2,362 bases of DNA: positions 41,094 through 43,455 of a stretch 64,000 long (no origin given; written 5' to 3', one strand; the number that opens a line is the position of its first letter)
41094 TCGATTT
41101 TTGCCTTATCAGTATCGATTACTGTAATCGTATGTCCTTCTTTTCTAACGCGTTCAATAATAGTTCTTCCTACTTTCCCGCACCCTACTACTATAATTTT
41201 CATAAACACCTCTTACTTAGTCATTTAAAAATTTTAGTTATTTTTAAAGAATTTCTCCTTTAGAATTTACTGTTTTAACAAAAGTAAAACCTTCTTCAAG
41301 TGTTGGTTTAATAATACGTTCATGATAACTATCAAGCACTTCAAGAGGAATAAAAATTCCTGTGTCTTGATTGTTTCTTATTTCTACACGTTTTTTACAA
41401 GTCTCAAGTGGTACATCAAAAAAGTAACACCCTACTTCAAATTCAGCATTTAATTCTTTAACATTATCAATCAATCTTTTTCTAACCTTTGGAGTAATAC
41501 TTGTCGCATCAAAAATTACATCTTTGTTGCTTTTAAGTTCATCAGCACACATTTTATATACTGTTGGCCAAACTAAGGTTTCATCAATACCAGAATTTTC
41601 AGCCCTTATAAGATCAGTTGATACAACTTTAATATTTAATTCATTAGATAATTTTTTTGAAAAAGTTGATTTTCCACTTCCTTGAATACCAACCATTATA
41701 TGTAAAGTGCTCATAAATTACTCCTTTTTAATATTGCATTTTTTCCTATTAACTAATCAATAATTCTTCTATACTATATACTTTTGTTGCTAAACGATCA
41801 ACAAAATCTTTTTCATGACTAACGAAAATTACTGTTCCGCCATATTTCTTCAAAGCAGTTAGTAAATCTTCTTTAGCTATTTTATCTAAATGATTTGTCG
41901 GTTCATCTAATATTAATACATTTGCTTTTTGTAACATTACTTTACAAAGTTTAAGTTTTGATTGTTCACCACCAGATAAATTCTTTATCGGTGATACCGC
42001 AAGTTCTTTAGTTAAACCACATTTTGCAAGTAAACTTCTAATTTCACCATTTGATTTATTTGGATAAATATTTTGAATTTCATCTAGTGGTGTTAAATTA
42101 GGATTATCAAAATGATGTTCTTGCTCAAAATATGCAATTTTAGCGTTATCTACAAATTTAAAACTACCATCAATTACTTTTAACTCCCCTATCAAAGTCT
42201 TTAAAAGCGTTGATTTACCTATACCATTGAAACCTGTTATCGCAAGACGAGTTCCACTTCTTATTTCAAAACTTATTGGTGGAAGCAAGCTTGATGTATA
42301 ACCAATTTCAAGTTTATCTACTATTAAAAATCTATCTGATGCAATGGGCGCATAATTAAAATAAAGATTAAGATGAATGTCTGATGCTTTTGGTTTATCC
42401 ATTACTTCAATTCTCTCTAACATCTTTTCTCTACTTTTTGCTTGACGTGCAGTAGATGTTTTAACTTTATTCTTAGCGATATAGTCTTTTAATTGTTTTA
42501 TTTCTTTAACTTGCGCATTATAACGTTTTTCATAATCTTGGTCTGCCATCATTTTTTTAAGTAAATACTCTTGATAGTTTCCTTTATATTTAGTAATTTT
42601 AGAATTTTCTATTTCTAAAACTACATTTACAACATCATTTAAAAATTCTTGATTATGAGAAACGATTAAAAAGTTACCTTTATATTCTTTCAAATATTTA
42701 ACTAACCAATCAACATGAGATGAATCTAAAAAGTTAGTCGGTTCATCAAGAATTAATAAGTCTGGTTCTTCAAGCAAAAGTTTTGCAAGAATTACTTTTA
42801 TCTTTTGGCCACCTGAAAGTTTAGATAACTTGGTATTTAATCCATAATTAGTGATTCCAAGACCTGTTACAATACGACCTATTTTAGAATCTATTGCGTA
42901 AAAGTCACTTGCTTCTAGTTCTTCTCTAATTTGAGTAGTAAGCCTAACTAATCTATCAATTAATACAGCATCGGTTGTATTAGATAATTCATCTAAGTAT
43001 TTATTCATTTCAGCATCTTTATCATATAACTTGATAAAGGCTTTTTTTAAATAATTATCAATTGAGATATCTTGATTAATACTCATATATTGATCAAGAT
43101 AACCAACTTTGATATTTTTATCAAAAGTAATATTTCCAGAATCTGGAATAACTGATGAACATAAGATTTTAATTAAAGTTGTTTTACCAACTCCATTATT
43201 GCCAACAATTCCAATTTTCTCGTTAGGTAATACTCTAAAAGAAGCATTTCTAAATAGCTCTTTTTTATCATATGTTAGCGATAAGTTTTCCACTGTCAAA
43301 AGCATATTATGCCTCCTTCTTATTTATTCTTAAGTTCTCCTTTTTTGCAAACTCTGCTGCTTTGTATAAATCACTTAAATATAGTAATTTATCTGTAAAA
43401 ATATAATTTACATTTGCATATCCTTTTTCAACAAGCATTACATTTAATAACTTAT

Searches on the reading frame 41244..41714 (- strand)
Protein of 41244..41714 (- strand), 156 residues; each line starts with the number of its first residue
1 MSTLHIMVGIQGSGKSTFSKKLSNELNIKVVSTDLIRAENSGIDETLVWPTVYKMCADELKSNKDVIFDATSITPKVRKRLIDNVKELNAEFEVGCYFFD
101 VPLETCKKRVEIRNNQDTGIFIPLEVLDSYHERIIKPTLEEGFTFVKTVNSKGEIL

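Call 3: search_protein_families(library=pfam, proteins=[window:41244-41714:-], max_evalue=0.01)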
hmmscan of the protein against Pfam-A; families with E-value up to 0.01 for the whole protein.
window:41244-41714:- (156 aa): 13 families
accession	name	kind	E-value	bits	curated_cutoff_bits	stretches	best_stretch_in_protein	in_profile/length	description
PF13671.12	AAA_33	-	3.5e-21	76.5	27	1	4-134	1-140/143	AAA domain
PF13207.12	AAA_17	-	2.8e-07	31.3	27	1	8-110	1-119/136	AAA domain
PF06414.18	Zeta_toxin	-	7.5e-06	25.9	22.3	1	4-134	18-166/199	Zeta toxin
PF08433.16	KTI12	-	1.2e-05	25.4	22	1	4-133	3-136/271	Chromatin associated protein KTI12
PF13238.12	AAA_18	-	2.5e-05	25.2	29.4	1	8-117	4-115/128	AAA domain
PF02223.23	Thymidylate_kin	-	4.6e-05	23.6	27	0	82-152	104-178/185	Thymidylate kinase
PF01712.25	dNK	-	0.00019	21.7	27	0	9-32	5-28/203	Deoxynucleoside kinase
PF01591.24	6PF2K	-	0.00022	21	27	0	3-33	14-44/223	6-phosphofructo-2-kinase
PF00448.28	SRP54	-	0.0022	18.1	22.7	1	4-38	3-42/196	SRP54-type protein, GTPase domain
PF01202.28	SKI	-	0.0037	17.9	22.1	1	12-40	2-30/159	Shikimate kinase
PF13173.12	AAA_14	-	0.0052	17.2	27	1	5-79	5-79/129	AAA domain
PF00004.35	AAA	-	0.008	17.1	21.2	0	6-45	2-41/131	ATPase family associated with various cellular activities (AAA)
PF01583.26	APS_kinase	-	0.008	16.7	21.1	0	6-39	6-39/152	Adenylylsulphate kinase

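Call 4: search_protein_families(library=ncbifam, proteins=[window:41244-41714:-], max_evalue=0.01)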
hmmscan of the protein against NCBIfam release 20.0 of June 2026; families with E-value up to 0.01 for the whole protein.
window:41244-41714:- (156 aa): 25 families
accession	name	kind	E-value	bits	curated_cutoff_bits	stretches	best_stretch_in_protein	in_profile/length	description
TIGR04075.1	bacter_Pnkp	equivalog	5.1e-13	48.1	750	1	3-155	9-161/851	polynucleotide kinase-phosphatase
TIGR01663.1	PNK-3'Pase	equivalog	5.4e-12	44.9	502.8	1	4-152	366-503/520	bifunctional polynucleotide phosphatase/kinase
TIGR03574.1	selen_PSTK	equivalog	8.4e-11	41.8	290.5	1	5-138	2-136/249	L-seryl-tRNA(Sec) kinase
TIGR01313.1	therm_gnt_kin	subfamily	1.8e-05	24.5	113.75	1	6-142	2-140/164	gluconokinase, GntK/IdnK-type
NF006085.0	PRK08233.1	equivalog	1.9e-05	24.5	198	1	8-124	11-108/184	hypothetical protein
TIGR01351.1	adk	subfamily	1.9e-05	24.4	168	1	6-39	3-37/212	adenylate kinase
NF005994.0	PRK08118.1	equivalog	3.6e-05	23.9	215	1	6-35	5-34/172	DNA topology modulation protein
NF040667.1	hom_kin_desulfo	exception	4.2e-05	23.5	197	1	6-36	4-34/163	homoserine kinase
NF001385.0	PRK00279.2-3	equivalog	0.00017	21.2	315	1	3-38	5-41/213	adenylate kinase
TIGR02173.1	cyt_kin_arch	equivalog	0.00033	20.7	102.1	1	7-42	5-42/169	(d)CMP kinase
NF005255.0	PRK06762.2-2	equivalog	0.00044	20.2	140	1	1-118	2-122/163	hypothetical protein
TIGR00959.1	ffh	equivalog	0.00053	18.9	473.2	1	4-37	101-140/428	signal recognition particle protein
NF005576.0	PRK07261.1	equivalog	0.0008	19.2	224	1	7-45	5-43/171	DNA topology modulation protein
NF005250.0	PRK06761.1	equivalog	0.001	18.1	270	1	2-35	3-36/282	hypothetical protein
NF001381.0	PRK00279.1-3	equivalog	0.0013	18.5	187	1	6-40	4-39/188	adenylate kinase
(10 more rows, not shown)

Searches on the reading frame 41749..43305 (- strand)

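Call 3: search_protein_families(library=pfam, proteins=[window:41749-43305:-], max_evalue=0.01)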
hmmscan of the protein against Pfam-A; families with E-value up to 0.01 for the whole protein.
window:41749-43305:- (518 aa): 29 families (the best 25 are shown)
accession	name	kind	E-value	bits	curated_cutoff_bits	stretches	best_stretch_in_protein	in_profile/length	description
PF00005.33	ABC_tran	-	5.2e-50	170.1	25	2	343-471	3-137/137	ABC transporter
PF12848.13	ABC_tran_Xtn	-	2.8e-22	79.1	25.9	1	230-310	1-81/85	ABC transporter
PF13304.12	AAA_21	-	8.5e-16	59.3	27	1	32-68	3-45/304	AAA domain, putative AbiEii toxin, Type IV TA system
PF02463.25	SMC_N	-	1.4e-11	44.7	40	1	31-229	27-208/220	RecF/RecN/SMC N terminal domain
PF13479.12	AAA_24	-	3.5e-09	37.2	27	1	30-131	4-85/195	AAA domain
PF13173.12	AAA_14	-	6.8e-09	36.2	27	1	354-413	5-74/129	AAA domain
PF00931.28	NB-ARC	-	1.3e-07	31.5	23.5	0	354-472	21-112/248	NB-ARC domain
PF01926.29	MMR_HSR1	-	7.2e-07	29.8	21.9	0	354-385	2-32/113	50S ribosome-binding GTPase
PF20720.3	nSTAND3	-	3e-06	27.4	27.2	1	18-108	7-96/155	Novel STAND NTPase 3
PF13555.12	AAA_29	-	4e-06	26.9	27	0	18-45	12-39/61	P-loop containing region of AAA domain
PF13401.12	AAA_22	-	1.7e-05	25.6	27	0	354-487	8-113/130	AAA domain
PF00910.28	RNA_helicase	-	2.4e-05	25.2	21.5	0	33-79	3-51/105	RNA helicase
PF03193.22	RsgA_GTPase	-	3.2e-05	24.3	30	0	352-376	107-131/174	RsgA GTPase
PF00004.35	AAA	-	7.9e-05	23.6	21.2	0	33-52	3-22/131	ATPase family associated with various cellular activities (AAA)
PF03205.20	MobB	-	0.00014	22.2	26.6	0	354-376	2-24/133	Molybdopterin guanine dinucleotide synthesis protein B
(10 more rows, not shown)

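Call 4: search_protein_families(library=ncbifam, proteins=[window:41749-43305:-], max_evalue=0.01)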
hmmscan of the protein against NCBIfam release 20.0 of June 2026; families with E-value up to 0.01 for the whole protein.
window:41749-43305:- (518 aa): 204 families (the best 25 are shown)
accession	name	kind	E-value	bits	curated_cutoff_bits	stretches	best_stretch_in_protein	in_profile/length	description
NF000355.4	ribo_prot_ABC_F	equivalog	3.3e-127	425.4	380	2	1-293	1-248/499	ribosomal protection-like ABC-F family protein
NF011646.0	PRK15064.1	equivalog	1.1e-104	350.8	762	2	129-513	122-509/530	ABC-F family ATPase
NF008775.0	PRK11819.1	equivalog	6.7e-94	315.5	599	1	4-513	8-516/556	energy-dependent translational throttle protein EttA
TIGR03719.1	ABC_ABC_ChvD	subfamily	7.9e-92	308.6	806.75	1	4-513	6-514/552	energy-dependent translational throttle protein EttA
NF000514.1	ABCF_OptrA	exception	8.6e-91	305.2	1450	1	6-510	24-530/655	ABC-F type ribosomal protection protein OptrA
NF050005.1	ABC_ATPase_Uup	equivalog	1.2e-89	301.3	900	1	2-512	3-510/636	ATP-binding cassette ATPase Uup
NF007921.0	PRK10636.1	equivalog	2.8e-89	300.1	917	2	122-510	109-498/638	ABC transporter ATP-binding protein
NF000170.2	ABCF_Vga_all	exception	1e-86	291.5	725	4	285-514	230-455/521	Vga family ABC-F type ribosomal protection protein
NF008358.0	PRK11147.1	equivalog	1.1e-83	281.6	936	1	2-512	3-510/635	ABC transporter ATP-binding protein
NF000169.2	ABCF_Sal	exception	4.8e-82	276.4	725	3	117-434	79-423/542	Sal family ABC-F type ribosomal protection protein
NF000168.2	ABCF_Msr_all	exception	1.6e-81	274.4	680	4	279-514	249-480/487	Msr family ABC-F type ribosomal protection protein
NF000171.1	ABCF_producer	exception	4.8e-80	269.5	800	2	4-286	5-287/541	TlrC/CarA/OleB/SrmB family ABC-F type ribosomal protection protein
NF043038.1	ABCF_CplR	exception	5.7e-79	266.2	780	4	282-514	242-471/544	ABC-F type ribosomal protection protein CplR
NF000167.2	ABCF_Lsa_all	exception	3.9e-73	247.1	750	3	284-509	270-489/492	Lsa family ABC-F type ribosomal protection protein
NF045691.1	ABCF_VgaF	exception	1.8e-67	227.9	975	4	283-514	227-454/459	ABC-F type ribosomal protection protein Vga(F)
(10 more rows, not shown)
